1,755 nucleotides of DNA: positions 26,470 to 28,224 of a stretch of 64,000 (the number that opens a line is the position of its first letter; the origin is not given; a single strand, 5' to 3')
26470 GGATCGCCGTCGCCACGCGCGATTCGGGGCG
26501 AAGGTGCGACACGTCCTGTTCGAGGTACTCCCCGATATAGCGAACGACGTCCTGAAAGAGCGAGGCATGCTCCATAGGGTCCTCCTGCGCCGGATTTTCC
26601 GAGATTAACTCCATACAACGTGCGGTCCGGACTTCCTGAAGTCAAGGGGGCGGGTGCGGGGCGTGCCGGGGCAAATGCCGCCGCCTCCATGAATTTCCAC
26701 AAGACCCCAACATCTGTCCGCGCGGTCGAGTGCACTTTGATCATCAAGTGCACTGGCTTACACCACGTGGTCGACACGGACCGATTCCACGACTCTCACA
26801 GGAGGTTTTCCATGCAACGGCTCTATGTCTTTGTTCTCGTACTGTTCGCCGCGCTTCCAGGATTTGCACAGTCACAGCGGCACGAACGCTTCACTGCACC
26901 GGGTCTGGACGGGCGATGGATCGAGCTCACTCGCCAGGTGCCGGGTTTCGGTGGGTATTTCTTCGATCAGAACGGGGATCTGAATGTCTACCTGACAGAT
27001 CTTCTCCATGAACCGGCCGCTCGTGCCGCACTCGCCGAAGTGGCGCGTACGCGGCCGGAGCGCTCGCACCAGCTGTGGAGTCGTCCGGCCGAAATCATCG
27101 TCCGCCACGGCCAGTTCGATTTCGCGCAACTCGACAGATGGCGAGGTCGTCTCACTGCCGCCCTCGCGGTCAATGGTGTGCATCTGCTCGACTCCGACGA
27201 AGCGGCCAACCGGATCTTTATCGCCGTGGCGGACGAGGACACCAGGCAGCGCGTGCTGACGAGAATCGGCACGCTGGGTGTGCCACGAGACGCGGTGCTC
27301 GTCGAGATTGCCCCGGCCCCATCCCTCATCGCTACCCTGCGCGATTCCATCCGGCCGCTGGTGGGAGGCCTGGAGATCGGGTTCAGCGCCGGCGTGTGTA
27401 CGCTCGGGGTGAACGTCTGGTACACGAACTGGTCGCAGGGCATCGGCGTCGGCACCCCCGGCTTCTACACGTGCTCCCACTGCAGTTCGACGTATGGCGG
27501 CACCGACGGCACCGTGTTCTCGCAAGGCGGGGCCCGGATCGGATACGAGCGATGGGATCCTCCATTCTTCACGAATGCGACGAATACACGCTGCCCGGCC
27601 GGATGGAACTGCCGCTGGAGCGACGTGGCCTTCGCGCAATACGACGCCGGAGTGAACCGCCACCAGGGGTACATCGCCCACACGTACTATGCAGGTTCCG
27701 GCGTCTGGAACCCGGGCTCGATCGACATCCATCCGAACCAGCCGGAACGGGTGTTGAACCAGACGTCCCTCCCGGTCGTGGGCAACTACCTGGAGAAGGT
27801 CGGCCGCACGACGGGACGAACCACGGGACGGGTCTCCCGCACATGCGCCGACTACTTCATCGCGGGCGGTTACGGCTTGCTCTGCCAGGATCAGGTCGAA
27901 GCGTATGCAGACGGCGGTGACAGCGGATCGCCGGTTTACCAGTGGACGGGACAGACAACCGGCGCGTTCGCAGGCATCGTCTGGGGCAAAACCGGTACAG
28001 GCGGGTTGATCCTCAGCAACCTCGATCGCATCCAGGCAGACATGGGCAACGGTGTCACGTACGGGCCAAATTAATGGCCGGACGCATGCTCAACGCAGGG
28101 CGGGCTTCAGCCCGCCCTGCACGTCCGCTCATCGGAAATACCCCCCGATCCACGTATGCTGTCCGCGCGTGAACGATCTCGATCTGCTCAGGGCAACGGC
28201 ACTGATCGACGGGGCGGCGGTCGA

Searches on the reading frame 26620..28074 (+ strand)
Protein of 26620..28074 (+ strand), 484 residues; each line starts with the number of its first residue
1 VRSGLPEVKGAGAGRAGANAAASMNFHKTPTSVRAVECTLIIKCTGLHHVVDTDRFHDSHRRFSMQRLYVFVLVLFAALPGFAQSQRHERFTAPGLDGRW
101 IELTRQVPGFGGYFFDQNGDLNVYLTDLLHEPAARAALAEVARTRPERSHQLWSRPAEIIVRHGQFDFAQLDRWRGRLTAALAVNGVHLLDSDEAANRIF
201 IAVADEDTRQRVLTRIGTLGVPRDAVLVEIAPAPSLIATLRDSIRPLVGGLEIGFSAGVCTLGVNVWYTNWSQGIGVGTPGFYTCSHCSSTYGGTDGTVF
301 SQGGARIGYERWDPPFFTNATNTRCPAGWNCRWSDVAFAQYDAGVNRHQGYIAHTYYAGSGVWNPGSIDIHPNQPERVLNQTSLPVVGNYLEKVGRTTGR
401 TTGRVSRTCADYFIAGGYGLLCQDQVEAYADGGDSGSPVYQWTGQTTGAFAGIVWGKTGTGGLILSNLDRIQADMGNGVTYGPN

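Call 29: search_protein_families(library=pfam, proteins=[window:26620-28074:+], max_evalue=0.01)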
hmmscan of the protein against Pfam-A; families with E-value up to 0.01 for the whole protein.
window:26620-28074:+ (484 aa): 2 families
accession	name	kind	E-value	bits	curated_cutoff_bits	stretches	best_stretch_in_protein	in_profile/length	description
PF25819.1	Nal1_C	-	0.005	16.5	26.1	1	386-464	151-235/268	Nal1 C-terminal domain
PF25585.1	zf-CCCH_DUS3L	-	0.0099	16.3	30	0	321-333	10-22/32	DUS3L CCCH zinc finger domain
